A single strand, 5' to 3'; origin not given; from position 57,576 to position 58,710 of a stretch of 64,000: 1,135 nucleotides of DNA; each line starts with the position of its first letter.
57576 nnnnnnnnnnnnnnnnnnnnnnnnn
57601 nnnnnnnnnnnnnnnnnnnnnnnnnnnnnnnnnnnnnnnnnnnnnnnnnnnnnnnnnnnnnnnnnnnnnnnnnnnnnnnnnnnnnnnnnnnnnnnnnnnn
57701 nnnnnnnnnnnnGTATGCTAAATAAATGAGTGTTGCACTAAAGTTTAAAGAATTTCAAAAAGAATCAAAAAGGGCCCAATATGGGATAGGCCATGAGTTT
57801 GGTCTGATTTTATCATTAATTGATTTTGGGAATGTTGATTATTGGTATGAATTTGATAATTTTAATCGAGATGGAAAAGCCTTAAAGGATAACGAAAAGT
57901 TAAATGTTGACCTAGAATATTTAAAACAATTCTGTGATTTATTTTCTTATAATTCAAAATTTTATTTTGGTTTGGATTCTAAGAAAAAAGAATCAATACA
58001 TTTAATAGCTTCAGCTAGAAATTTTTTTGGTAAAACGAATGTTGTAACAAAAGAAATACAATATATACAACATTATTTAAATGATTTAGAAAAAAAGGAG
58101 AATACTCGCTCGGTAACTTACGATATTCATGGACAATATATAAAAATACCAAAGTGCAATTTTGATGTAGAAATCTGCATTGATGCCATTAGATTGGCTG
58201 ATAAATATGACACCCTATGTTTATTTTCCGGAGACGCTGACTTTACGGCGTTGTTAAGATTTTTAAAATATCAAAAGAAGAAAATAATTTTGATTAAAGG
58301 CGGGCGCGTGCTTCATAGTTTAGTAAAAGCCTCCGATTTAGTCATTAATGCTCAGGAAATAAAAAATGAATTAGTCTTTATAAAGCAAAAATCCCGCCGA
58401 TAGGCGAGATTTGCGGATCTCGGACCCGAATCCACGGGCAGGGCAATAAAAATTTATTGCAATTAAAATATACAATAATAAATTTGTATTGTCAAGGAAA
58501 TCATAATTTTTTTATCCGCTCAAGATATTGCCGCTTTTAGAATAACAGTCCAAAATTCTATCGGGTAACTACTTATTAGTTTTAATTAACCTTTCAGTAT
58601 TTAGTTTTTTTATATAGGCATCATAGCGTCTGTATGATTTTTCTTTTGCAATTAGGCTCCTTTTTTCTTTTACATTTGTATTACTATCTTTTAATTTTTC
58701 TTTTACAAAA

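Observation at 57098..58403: NYN/LabA-like nuclease plus membrane-anchored unknown protein, convergent with the RT operon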

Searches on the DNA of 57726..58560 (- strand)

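Call 33: search_rna_families(source=window, start=58340, end=58560, threshold=evalue, max_evalue=10, show_alignments=3)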
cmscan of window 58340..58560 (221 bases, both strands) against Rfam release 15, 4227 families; matches with E-value up to 10: 11.
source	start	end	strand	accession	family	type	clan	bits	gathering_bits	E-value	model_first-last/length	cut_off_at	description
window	58375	58479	-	RF00121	MicC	Gene; sRNA;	-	22.9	90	0.19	1-123/123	no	MicC RNA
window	58379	58484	-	RF01772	rnk_pseudo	Cis-reg; leader;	-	21.2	55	0.14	1-108/108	no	Pseudomonas rnk leader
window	58357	58445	-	RF01770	rimP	Cis-reg; leader;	-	20.6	47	0.28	1-102/102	no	Gammaprotebacteria rimP leader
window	58386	58438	-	RF02899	AaHKsRNA54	Gene; sRNA;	-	16.5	37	1.5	1-118/118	no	Aggregatibacter sRNA 54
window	58385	58494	-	RF02846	Ref84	Gene; antisense;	-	16.5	52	9.2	1-87/87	no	Enterococcus sRNA 84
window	58368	58447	-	RF02621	BSnc120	Gene; sRNA;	-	15.5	114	0.81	1-88/88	no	Brucella sRNA 120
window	58376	58416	-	RF01334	CRISPR-DR21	Gene; CRISPR;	-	14.5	48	8.2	1-37/37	no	CRISPR RNA direct repeat element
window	58344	58413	+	RF01393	isrJ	Gene; sRNA;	-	14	37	2.8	1-75/75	no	isrJ Hfq binding RNA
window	58382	58460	-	RF02869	ncS025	Gene; sRNA;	-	13.3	46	4.4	1-85/85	no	Burkholderia sRNA 25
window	58389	58413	-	RF01393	isrJ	Gene; sRNA;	-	13.2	37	4.4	50-74/75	no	isrJ Hfq binding RNA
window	58358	58410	-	RF02189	ST7-OT4_3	Gene; lncRNA;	-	12.2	50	0.72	246-302/302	no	ST7 overlapping transcript 4 conserved region 3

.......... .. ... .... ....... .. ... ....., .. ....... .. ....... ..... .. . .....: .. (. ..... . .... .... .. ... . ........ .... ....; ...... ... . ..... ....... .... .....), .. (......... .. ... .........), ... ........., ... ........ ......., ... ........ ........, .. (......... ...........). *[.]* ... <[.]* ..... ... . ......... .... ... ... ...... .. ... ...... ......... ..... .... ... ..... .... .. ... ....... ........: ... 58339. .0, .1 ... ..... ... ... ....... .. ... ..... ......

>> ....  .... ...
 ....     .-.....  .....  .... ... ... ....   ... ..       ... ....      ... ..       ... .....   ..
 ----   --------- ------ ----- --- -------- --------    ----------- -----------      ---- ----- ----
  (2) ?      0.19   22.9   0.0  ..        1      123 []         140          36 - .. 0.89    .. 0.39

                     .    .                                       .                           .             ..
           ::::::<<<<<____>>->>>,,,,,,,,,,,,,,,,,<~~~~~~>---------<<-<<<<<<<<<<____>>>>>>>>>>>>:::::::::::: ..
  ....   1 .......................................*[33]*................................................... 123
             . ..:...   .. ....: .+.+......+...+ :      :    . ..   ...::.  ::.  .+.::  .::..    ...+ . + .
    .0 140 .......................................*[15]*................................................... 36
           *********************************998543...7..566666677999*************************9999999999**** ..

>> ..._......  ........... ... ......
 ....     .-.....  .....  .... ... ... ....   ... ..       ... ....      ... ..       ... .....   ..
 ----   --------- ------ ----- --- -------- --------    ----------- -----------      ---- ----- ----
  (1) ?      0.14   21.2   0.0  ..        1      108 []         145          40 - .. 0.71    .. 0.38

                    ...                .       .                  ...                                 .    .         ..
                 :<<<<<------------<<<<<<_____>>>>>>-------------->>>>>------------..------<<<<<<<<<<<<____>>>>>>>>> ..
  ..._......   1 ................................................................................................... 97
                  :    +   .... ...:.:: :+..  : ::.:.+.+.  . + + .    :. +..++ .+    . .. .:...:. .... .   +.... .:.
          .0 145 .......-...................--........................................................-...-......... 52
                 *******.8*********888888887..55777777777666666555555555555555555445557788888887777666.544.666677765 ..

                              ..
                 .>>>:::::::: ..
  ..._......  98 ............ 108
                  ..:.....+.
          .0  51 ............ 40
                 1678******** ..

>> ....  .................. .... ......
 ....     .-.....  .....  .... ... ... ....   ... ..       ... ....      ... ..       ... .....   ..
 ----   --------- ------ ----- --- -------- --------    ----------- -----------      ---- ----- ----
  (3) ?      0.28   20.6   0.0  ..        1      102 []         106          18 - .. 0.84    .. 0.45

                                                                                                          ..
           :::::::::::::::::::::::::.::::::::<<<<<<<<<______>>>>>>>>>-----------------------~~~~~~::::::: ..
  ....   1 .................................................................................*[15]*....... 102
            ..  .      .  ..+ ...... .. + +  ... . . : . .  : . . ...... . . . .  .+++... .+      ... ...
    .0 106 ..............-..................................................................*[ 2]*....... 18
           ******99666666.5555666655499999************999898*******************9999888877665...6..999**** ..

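Call 51: build_rna_model(alignment_id=A2, structure=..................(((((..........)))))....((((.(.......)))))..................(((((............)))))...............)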
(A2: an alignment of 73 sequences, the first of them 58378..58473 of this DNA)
Model R1 built from alignment A2 (73 sequences, 115 columns); structure: as given.
model positions 98; base pairs 15; branch points 2; effective number of sequences 6.31; information 0.59 bits per position. Calibrated on 0.2 Mb of random sequence (short: E-values are rough).
structure used (alignment columns):
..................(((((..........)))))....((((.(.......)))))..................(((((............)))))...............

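Call 52: search_with_rna_model(model_id=R1, source=window, max_evalue=1, show_alignments=1)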
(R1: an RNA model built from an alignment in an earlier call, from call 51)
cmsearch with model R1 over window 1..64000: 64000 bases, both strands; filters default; matches with E-value up to 1: 8.
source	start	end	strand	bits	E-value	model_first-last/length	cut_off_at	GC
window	58378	58474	-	86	3.1e-19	1-98/98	no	0.41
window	30063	30157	-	24.6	0.0012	1-98/98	no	0.36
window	53075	53141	-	21.2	0.0089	1-98/98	no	0.28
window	20379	20440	-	20.5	0.014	1-98/98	no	0.26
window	63146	63223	-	19.8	0.021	1-98/98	no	0.33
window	25997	26085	-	13.9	0.63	1-98/98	no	0.37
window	8290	8406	+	13.8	0.71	1-98/98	no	0.39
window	32101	32163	-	13.6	0.79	1-98/98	no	0.22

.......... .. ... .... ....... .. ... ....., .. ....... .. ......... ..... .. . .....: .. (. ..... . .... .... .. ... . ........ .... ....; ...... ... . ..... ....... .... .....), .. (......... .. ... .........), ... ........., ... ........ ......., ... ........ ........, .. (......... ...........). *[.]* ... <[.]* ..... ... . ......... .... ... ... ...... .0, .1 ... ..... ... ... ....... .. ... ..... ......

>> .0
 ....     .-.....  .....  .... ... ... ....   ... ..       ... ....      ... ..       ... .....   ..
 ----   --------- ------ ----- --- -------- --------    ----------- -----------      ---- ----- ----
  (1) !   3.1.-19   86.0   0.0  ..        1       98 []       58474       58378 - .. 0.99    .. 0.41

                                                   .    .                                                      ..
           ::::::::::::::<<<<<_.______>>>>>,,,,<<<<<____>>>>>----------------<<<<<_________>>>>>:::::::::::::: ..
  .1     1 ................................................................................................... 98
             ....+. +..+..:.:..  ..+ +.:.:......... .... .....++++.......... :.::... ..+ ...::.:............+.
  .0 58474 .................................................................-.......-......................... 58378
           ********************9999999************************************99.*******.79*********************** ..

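Call 55: search_with_rna_model(model_id=R1, sources=[window, L003, L004, L007, L008, L011, L012, L013, L014, L015, L016, L017, L018, L019, L020, L021, L022, L023, L024, L025, L026, L027, L028, L029, L030, L031, L032, L033, L034, L035, L036, L037, L038, L039, L040, L041, L042, L043, L044, L045, L046, L047, L048, L049, L050, L051, L052, L053, L054, L055, L056, L057, L058, L059, L060, L061, L062, L063, L064, L065, L066, L067, L068, L069, L070, L071, L072, L073, L074, L075, L076, L077, L078, L079, L080, L081, L082, L083, L084, L085, L086, L087, L088, L089, L091, L092, L094, L096, L098, L104, L108, L109, L112, L115, L116, L121, L124, L128, L135, L142], max_evalue=0.001, make_alignment=true)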
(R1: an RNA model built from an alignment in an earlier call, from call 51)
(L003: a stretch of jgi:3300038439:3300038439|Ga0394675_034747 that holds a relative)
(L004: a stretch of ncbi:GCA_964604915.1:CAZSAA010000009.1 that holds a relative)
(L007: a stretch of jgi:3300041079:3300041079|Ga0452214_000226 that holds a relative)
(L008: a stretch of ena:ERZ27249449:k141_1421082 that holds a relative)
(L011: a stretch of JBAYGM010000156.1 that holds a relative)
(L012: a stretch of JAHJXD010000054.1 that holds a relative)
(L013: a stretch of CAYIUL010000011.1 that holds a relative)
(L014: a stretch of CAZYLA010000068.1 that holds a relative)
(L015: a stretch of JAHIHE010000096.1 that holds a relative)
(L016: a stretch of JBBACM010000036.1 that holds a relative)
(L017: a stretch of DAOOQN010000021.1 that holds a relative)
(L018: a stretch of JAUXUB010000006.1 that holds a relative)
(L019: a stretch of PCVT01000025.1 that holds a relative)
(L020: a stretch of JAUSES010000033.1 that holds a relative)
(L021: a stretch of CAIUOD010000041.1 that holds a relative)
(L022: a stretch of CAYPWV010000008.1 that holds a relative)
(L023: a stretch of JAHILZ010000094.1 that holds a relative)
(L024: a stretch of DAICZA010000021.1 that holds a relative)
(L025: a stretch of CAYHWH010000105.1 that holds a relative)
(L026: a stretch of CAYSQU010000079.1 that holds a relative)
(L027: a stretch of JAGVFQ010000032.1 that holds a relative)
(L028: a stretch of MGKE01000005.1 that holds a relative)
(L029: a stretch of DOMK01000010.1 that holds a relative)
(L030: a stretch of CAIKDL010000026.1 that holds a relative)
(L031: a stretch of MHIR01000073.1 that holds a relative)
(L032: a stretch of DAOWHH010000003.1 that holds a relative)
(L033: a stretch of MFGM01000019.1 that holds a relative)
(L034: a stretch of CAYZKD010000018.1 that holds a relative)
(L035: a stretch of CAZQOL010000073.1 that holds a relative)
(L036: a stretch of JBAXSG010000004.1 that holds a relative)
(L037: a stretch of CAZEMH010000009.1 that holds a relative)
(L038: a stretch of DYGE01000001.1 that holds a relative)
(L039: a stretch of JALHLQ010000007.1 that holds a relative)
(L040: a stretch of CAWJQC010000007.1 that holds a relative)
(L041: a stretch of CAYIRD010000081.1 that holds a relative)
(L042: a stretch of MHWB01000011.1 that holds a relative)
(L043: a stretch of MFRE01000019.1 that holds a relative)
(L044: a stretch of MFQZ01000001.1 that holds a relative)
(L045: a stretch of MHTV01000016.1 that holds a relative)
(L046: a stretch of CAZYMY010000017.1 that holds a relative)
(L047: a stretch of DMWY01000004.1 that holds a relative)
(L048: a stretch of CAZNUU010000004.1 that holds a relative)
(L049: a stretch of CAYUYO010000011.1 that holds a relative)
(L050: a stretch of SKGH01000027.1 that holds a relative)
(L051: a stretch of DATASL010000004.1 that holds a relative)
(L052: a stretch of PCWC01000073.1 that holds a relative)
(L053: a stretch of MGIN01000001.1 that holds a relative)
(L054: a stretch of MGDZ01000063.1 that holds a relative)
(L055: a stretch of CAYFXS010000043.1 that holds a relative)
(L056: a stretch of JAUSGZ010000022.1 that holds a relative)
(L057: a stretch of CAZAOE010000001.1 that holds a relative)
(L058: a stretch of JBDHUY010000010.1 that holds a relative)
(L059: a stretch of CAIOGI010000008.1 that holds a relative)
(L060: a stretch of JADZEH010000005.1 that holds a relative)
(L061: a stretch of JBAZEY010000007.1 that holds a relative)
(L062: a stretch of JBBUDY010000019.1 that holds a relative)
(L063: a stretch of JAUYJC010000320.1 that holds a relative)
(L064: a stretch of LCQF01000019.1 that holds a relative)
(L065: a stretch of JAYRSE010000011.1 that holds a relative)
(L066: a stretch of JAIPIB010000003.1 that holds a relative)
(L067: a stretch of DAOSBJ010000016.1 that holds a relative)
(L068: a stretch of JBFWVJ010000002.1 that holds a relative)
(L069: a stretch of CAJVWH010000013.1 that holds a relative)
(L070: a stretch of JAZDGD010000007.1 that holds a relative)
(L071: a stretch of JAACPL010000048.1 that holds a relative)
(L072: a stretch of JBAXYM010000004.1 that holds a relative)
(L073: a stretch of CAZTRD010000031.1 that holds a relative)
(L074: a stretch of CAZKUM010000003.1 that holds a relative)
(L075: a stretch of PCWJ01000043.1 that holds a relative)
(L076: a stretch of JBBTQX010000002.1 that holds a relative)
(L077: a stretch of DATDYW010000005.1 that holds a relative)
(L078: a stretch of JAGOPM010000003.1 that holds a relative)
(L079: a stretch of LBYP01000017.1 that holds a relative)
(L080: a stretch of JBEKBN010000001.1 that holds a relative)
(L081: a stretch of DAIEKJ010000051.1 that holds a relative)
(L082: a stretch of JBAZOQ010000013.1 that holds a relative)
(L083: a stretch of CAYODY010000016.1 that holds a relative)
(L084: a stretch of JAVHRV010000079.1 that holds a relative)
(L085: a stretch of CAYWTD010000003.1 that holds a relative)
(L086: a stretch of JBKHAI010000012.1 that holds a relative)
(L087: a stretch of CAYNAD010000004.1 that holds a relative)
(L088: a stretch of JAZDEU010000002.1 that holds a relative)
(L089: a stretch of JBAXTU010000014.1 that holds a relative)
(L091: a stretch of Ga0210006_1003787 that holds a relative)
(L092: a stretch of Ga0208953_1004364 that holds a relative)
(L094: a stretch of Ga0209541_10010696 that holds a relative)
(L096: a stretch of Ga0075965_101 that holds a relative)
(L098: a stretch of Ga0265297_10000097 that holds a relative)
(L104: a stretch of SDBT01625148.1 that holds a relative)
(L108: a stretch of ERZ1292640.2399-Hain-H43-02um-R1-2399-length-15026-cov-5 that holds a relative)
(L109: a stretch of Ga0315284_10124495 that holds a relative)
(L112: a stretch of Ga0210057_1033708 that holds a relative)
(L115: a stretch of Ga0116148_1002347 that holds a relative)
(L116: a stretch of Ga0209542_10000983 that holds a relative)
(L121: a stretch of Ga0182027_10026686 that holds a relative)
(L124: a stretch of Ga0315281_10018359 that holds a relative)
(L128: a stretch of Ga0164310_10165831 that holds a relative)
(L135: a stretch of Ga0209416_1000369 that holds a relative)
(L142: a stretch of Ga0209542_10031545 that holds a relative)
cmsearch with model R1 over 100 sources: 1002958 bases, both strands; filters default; matches with E-value up to 0.001: 99.
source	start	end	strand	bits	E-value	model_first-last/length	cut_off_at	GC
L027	6644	6740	-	96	1.4e-20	1-98/98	no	0.42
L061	6581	6677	-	93.8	4.9e-20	1-98/98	no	0.45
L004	6729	6822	-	92.1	1.3e-19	1-98/98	no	0.44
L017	3445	3540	-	92.1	1.4e-19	1-98/98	no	0.52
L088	6573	6668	-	91.2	2.2e-19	1-98/98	no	0.41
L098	308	402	-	91.1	2.4e-19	1-98/98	no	0.39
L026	2771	2866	-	91.1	2.5e-19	1-98/98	no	0.44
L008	8644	8741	-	89.4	6.6e-19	1-98/98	no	0.41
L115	12824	12917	+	89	8.2e-19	1-98/98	no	0.43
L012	6644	6739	-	88.3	1.3e-18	1-98/98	no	0.42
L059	6593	6690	-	88.3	1.3e-18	1-98/98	no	0.44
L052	757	854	-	87.6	1.8e-18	1-98/98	no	0.48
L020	2651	2745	-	87.6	1.9e-18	1-98/98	no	0.47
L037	5647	5741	-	87.3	2.2e-18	1-98/98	no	0.42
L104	806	902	-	86.3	4e-18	1-98/98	no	0.47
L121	1145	1240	-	86.2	4.2e-18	1-98/98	no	0.47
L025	923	1017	-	85.5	6.5e-18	1-98/98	no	0.51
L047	6611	6705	-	85.4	6.7e-18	1-98/98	no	0.41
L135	914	1008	-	85.4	6.7e-18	1-98/98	no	0.41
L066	6572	6667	-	85.2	7.4e-18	1-98/98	no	0.42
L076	6644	6741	-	84.2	1.4e-17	1-98/98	no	0.38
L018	6644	6741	-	84.1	1.5e-17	1-98/98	no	0.49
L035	2686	2784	-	83.8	1.7e-17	1-98/98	no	0.45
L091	1161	1257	-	83.5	2.1e-17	1-98/98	no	0.37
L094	6406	6504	-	83.4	2.2e-17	1-98/98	no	0.53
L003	8641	8733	-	83.4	2.2e-17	1-98/98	no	0.51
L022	3768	3862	-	83.2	2.4e-17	1-98/98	no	0.51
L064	6551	6645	-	83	2.7e-17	1-98/98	no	0.51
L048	6650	6745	-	82.3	4.1e-17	1-98/98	no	0.39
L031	5827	5923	-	81.5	6.6e-17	1-98/98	no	0.41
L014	3861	3956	-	81.5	6.8e-17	1-98/98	no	0.42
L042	6644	6741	-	81.4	7e-17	1-98/98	no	0.47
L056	6653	6750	-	80.9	9.4e-17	1-98/98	no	0.5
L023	4106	4203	-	80.1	1.5e-16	1-98/98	no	0.41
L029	6659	6757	-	79.6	2e-16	1-98/98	no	0.43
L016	6219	6313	-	79.5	2.1e-16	1-98/98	no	0.4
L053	6614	6707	-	78.9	3.1e-16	1-98/98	no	0.47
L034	5790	5884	-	78.8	3.2e-16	1-98/98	no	0.43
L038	6644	6738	-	78.8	3.2e-16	1-98/98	no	0.42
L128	283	378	+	78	5.1e-16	1-98/98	no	0.45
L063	2604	2702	-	77.8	5.8e-16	1-98/98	no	0.54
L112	83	178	+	77.6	6.7e-16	1-98/98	no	0.42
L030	869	964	-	77.2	8.4e-16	1-98/98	no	0.46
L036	6653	6748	-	77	9.4e-16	1-98/98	no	0.48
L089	6647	6745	-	76.7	1.1e-15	1-98/98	no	0.44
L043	6581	6673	-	76.5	1.2e-15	1-98/98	no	0.45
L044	6581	6673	-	76.5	1.2e-15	1-98/98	no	0.45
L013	6145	6240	-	76.3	1.4e-15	1-98/98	no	0.43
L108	7910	8010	-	76.1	1.5e-15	1-98/98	no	0.48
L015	1686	1785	-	75.7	2e-15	1-98/98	no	0.39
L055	5357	5453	-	75.2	2.7e-15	1-98/98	no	0.4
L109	2804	2900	-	74.8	3.4e-15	1-98/98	no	0.46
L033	4679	4774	-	74.3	4.4e-15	1-98/98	no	0.45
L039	8104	8202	-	74.1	5.1e-15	1-98/98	no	0.58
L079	6564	6660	-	73.6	6.8e-15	1-98/98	no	0.39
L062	6650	6748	-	72.1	1.7e-14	1-98/98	no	0.54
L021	6653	6748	-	71.6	2.2e-14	1-98/98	no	0.52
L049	6638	6732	-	70.2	5e-14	1-98/98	no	0.41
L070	6581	6676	-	70.1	5.3e-14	1-98/98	no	0.46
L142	1656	1750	-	69.9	6e-14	1-98/98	no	0.4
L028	6647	6744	-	69.9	6e-14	1-98/98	no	0.48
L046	6582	6676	-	69.7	6.8e-14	1-98/98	no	0.35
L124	5274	5371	-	69.1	9.4e-14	1-98/98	no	0.48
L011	2051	2145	-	68.5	1.3e-13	1-98/98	no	0.47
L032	6644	6741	-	68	1.8e-13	1-98/98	no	0.37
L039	3655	3753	-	67.6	2.3e-13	1-98/98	no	0.59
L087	6653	6751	-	67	3.2e-13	1-98/98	no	0.35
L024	1713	1792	-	65.9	6.3e-13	1-98/98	no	0.5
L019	4846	4941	-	65.7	7e-13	1-98/98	no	0.42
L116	862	961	+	65.7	7.1e-13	1-98/98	no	0.49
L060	6584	6675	-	65.5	7.9e-13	1-98/98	no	0.43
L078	6563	6655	-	65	1e-12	1-98/98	no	0.41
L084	6645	6742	-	64.5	1.4e-12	1-98/98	no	0.37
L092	1283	1375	-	64.3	1.6e-12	1-98/98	no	0.46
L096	908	1002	-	64.3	1.6e-12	1-98/98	no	0.49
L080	6621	6715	-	62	5.9e-12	1-98/98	no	0.48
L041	994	1087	-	61.6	7.8e-12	1-98/98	no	0.49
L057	6648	6745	-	61.5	7.9e-12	1-98/98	no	0.35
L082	6644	6742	-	61.4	8.3e-12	1-98/98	no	0.35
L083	3127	3218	-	58.2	5.5e-11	1-98/98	no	0.42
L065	6648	6743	-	57.5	8.3e-11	1-98/98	no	0.47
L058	6611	6701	-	56.5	1.5e-10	1-98/98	no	0.51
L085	796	892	-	56.2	1.8e-10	1-98/98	no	0.39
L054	6570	6667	-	55.1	3.5e-10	1-98/98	no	0.51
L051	6582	6678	-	54.6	4.5e-10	1-98/98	no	0.56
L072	6648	6745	-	52.5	1.6e-09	1-98/98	no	0.35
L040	6617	6711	-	49.1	1.1e-08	1-98/98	no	0.54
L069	4073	4169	-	49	1.2e-08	1-98/98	no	0.36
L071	612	709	-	48.2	1.9e-08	1-98/98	no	0.43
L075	1180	1277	-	48.1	2.1e-08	1-98/98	no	0.43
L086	6642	6739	-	47.9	2.3e-08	1-98/98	no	0.41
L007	8633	8732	-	47.5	3e-08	1-98/98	no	0.32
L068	6620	6712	-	46.7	4.8e-08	1-98/98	no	0.48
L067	3142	3232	-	43.1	3.8e-07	1-98/98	no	0.47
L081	1178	1274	-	41.4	1e-06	1-98/98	no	0.51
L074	6614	6708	-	41.2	1.2e-06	1-98/98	no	0.46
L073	6576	6671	-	39.4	3.4e-06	1-98/98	no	0.46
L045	1039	1134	-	39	4.2e-06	1-98/98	no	0.57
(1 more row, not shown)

Alignment A3: 99 matches aligned to the model, 138 columns, each read 5' to 3' on its own strand. Consensus structure (alignment columns), stored with it:
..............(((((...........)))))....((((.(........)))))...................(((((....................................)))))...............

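Call 69: search_with_rna_model(model_id=R1, sources=[L153, L154, L155, L156], max_evalue=0.1)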
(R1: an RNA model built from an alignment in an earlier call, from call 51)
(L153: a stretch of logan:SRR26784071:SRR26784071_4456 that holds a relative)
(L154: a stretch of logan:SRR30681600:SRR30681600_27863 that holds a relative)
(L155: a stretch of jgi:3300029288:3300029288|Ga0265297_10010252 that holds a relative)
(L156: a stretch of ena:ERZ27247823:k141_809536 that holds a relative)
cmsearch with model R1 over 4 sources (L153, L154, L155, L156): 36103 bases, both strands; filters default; matches with E-value up to 0.1: 1.
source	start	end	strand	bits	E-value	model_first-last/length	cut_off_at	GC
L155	1257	1350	-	21.6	0.004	1-98/98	no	0.28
